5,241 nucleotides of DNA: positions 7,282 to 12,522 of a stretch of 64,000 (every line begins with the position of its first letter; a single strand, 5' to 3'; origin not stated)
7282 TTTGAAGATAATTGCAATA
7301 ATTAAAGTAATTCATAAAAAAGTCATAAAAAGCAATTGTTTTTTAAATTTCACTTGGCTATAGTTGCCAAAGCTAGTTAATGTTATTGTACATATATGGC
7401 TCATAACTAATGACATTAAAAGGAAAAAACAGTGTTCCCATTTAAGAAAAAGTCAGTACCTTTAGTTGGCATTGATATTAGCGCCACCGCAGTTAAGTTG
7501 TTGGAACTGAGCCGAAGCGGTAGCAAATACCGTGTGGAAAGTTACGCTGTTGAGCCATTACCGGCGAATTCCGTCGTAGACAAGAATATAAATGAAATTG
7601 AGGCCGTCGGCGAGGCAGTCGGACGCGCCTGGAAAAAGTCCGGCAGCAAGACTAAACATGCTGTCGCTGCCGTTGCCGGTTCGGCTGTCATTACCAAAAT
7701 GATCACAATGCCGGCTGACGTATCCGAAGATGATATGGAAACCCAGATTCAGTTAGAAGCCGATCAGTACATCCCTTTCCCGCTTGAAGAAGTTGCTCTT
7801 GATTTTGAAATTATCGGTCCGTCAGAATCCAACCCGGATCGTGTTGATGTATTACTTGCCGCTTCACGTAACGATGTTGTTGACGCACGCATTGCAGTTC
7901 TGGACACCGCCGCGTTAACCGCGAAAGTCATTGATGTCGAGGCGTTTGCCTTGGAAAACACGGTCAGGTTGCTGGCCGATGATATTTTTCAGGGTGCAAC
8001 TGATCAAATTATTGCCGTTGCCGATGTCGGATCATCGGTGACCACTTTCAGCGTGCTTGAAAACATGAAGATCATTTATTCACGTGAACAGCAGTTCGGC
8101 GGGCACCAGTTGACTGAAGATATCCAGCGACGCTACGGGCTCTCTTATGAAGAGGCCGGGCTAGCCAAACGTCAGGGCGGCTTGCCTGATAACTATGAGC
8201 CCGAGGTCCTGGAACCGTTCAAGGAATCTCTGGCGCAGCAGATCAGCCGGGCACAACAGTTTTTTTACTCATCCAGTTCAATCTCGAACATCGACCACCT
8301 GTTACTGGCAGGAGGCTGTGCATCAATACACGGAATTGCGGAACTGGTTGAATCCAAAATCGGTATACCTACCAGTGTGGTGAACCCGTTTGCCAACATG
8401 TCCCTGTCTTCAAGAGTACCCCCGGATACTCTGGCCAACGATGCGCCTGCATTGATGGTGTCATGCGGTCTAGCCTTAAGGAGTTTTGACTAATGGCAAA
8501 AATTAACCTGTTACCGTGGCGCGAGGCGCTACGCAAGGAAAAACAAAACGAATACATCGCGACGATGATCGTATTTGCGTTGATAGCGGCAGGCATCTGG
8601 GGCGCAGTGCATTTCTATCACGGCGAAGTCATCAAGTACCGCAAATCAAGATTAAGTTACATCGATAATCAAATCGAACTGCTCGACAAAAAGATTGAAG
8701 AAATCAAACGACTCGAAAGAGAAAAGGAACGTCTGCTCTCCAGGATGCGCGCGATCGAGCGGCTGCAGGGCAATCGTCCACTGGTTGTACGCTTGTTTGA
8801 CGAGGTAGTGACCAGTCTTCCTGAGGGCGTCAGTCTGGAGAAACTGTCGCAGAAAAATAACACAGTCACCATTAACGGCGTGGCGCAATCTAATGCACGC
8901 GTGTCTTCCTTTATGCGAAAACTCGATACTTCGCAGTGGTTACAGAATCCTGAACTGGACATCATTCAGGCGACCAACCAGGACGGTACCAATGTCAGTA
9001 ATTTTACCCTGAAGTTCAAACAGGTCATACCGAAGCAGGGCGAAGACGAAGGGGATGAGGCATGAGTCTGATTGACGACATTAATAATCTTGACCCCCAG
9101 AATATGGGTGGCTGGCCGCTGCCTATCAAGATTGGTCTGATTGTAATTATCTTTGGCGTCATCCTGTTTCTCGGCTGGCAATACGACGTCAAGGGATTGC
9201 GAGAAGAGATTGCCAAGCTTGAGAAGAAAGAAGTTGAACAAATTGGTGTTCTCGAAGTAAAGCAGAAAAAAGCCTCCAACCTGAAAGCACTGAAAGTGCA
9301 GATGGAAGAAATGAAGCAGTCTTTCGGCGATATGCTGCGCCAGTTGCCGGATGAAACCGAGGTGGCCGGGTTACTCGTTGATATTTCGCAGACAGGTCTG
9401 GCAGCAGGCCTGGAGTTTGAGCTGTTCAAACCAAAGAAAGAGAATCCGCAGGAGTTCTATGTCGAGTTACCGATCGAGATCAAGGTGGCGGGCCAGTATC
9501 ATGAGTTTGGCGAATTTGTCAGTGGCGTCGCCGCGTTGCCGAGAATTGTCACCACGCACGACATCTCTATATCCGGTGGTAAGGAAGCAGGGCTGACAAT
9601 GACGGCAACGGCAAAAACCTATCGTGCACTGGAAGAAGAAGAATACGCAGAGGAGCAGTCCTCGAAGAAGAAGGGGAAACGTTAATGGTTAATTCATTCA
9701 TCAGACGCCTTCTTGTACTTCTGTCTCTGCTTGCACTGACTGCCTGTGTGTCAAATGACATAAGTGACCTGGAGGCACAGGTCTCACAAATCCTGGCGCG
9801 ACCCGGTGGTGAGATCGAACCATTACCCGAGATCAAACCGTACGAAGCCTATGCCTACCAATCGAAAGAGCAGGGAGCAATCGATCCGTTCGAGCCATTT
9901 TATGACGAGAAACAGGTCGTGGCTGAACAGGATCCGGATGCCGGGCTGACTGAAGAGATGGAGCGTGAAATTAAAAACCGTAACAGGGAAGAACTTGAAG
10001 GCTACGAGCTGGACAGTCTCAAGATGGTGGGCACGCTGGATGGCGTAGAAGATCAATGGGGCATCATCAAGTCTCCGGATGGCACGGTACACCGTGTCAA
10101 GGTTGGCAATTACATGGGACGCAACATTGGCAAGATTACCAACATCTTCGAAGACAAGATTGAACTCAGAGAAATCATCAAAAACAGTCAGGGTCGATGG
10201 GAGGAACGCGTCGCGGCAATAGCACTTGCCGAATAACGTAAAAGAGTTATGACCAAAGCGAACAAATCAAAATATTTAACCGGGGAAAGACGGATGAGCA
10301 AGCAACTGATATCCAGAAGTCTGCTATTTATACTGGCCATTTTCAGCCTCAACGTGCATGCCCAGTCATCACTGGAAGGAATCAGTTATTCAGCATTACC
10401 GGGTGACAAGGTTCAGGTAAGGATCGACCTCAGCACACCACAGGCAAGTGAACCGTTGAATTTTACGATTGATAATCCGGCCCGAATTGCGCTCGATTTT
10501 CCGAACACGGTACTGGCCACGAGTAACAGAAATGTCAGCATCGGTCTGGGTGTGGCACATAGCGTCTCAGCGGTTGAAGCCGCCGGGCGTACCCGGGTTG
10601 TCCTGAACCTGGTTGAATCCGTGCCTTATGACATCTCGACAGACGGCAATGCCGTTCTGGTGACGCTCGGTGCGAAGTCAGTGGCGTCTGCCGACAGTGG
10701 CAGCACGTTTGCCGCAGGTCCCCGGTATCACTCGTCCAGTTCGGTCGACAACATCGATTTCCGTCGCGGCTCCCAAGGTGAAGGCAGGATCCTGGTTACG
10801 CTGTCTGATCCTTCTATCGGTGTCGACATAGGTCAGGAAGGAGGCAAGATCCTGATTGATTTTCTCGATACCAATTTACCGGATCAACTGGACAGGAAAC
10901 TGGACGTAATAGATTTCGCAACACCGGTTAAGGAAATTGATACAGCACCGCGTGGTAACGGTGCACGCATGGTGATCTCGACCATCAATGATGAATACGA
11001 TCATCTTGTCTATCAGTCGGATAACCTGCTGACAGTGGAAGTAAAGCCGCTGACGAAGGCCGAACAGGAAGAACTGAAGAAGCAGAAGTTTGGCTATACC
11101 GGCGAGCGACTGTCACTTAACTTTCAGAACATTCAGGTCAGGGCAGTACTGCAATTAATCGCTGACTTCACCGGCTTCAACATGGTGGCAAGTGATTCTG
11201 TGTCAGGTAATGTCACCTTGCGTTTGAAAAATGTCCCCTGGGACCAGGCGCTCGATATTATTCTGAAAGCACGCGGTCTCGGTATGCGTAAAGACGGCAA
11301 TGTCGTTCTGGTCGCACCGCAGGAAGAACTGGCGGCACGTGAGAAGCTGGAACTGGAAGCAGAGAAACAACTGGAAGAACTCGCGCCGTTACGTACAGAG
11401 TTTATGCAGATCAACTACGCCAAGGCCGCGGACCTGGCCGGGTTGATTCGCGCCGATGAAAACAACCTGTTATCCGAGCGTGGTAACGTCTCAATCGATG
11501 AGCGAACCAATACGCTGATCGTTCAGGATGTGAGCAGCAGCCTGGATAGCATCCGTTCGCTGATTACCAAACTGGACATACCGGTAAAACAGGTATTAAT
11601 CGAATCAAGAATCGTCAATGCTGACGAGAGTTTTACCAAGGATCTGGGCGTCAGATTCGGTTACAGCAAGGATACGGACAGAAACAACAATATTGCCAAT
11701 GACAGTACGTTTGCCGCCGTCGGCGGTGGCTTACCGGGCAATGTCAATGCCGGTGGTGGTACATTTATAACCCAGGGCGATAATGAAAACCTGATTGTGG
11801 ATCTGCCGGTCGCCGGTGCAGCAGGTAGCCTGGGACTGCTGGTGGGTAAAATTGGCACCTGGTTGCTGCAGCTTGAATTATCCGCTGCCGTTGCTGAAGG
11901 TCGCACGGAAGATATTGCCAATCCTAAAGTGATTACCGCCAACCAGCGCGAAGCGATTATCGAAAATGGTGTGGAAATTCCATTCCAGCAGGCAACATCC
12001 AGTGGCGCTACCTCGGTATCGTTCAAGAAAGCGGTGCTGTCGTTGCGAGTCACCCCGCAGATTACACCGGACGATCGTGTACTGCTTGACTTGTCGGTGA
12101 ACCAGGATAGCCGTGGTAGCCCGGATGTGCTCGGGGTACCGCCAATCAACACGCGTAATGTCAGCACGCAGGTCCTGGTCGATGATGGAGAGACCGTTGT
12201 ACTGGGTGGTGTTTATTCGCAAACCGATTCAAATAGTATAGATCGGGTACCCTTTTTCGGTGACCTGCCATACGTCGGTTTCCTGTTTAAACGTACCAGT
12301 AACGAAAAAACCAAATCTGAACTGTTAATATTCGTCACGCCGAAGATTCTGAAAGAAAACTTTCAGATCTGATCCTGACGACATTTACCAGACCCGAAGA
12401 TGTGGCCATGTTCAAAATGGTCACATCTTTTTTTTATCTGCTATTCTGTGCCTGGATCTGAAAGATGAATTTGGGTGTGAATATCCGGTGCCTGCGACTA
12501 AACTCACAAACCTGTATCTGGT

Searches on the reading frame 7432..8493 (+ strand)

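Call 45: search_protein_families(library=ncbifam, max_evalue=1e-10, proteins=[window:7432-8493:+])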
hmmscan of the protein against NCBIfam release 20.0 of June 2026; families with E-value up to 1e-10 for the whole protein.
window:7432-8493:+ (353 aa): 4 families
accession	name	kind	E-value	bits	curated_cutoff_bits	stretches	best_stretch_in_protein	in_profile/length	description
TIGR01175.1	pilM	subfamily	2.2e-121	405.1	133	1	11-352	5-348/348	type IV pilus assembly protein PilM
NF045709.1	Amuc_1101_fam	equivalog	1.3e-39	136.6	650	1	36-352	33-350/608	Amuc_1101 family PilM-like pilus complex protein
NF011660.0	PRK15080.1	equivalog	1.4e-11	44.2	182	1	195-316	144-257/277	ethanolamine utilization protein EutJ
TIGR02529.1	EutJ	subfamily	5.4e-11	42.4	152.1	0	195-314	111-222/239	ethanolamine utilization protein EutJ family protein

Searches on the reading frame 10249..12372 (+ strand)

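Call 45: search_protein_families(library=ncbifam, max_evalue=1e-10, proteins=[window:10249-12372:+])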
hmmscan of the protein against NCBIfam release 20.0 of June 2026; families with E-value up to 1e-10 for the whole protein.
window:10249-12372:+ (707 aa): 8 families
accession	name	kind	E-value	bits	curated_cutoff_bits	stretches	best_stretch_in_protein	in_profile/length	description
TIGR02515.1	IV_pilus_PilQ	subfamily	1.2e-159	531.9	284.35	1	285-702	1-428/428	type IV pilus secretin PilQ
NF010083.0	PRK13568.1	equivalog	2.6e-97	326.3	554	2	513-702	225-418/419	DNA uptake porin HofQ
NF007851.2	PRK10560.1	exception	7.4e-73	245.7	598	2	509-702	213-410/412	DNA uptake porin HofQ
TIGR02517.1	type_II_gspD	equivalog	7e-67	226.2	351.35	2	412-704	301-593/600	type II secretion system secretin GspD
TIGR02516.1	type_III_yscC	equivalog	2.8e-39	135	238.45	1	408-702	195-462/463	type III secretion system outer membrane ring subunit SctC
TIGR02519.1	pilus_MshL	equivalog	3e-28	98.7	250.2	1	414-701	1-290/290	pilus (MSHA type) biogenesis protein MshL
NF042912.1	Amuc_1098_fam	equivalog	1.3e-24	86.4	750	1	631-701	726-796/805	Amuc_1098 family type IV pilus outer membrane protein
NF011873.0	PRK15346.1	equivalog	7.4e-23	81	524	1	544-695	333-487/499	EscC/YscC/HrcC family type III secretion system outer membrane ring protein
